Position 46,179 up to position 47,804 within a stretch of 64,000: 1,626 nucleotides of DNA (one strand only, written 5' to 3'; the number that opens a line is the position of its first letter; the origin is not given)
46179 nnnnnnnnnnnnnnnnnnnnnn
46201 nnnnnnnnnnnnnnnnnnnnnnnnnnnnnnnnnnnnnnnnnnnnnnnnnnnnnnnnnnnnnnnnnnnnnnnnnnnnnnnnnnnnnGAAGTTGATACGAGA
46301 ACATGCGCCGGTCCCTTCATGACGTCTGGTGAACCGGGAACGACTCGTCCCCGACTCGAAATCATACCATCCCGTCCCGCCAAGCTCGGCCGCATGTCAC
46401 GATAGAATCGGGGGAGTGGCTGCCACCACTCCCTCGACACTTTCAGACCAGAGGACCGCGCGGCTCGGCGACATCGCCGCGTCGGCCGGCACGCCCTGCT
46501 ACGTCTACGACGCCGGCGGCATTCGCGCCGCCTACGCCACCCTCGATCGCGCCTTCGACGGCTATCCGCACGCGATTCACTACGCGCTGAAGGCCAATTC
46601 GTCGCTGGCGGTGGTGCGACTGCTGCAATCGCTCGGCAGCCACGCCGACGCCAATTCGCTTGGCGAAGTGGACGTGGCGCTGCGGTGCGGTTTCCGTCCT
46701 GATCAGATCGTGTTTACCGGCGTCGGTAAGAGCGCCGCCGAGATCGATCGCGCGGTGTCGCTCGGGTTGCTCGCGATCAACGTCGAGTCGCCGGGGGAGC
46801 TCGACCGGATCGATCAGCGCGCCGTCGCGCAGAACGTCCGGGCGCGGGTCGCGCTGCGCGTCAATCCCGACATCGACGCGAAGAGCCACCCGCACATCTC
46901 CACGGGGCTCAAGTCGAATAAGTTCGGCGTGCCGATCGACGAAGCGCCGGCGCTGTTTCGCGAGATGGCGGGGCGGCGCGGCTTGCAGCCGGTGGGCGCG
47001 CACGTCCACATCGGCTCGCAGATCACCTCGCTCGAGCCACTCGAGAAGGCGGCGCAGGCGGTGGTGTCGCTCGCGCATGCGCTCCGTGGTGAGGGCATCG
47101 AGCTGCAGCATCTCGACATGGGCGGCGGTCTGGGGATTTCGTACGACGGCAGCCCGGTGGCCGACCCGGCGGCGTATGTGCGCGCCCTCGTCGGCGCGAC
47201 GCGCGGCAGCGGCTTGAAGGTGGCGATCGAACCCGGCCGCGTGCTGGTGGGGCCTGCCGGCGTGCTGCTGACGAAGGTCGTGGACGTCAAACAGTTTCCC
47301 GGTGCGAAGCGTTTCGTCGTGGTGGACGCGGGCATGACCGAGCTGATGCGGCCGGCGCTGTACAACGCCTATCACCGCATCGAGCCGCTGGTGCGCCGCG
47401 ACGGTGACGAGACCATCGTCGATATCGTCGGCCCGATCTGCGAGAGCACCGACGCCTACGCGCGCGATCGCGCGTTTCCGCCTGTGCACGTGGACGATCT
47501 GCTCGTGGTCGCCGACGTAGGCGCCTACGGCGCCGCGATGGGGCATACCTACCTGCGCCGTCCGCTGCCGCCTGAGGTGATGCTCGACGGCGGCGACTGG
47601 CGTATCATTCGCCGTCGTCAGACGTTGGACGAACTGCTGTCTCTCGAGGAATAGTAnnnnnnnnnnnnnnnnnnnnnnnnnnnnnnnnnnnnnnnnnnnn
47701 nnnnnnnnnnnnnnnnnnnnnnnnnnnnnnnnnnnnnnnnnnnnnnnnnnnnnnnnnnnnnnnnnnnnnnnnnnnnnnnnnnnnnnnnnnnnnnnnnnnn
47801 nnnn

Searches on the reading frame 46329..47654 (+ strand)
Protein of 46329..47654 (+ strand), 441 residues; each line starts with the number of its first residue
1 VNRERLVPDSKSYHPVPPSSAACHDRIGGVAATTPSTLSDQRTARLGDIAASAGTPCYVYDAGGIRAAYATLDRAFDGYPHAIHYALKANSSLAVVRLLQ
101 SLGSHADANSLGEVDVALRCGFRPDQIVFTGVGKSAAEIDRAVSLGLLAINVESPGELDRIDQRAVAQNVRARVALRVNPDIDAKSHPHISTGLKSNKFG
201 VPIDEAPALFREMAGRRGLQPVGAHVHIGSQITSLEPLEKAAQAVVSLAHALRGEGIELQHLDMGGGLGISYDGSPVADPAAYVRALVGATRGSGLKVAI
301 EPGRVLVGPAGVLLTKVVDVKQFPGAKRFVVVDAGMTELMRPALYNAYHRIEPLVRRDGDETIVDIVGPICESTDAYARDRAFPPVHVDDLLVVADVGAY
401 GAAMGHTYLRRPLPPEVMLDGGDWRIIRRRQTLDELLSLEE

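Call 9: search_protein_families(library=pfam, proteins=[window:46329-47654:+], max_evalue=0.01)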
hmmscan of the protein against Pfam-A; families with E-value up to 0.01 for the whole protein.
window:46329-47654:+ (441 aa): 3 families
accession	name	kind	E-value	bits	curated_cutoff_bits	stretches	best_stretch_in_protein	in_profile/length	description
PF02784.22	Orn_Arg_deC_N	-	1.8e-54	185.1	23.4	1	65-307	4-246/247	Pyridoxal-dependent decarboxylase, pyridoxal binding domain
PF00278.28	Orn_DAP_Arg_deC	-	1.1e-26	93.3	23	1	57-398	1-95/95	Pyridoxal-dependent decarboxylase, C-terminal sheet domain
PF01168.26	Ala_racemase_N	-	0.00014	22.1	24.1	1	70-263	11-194/220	Alanine racemase, N-terminal domain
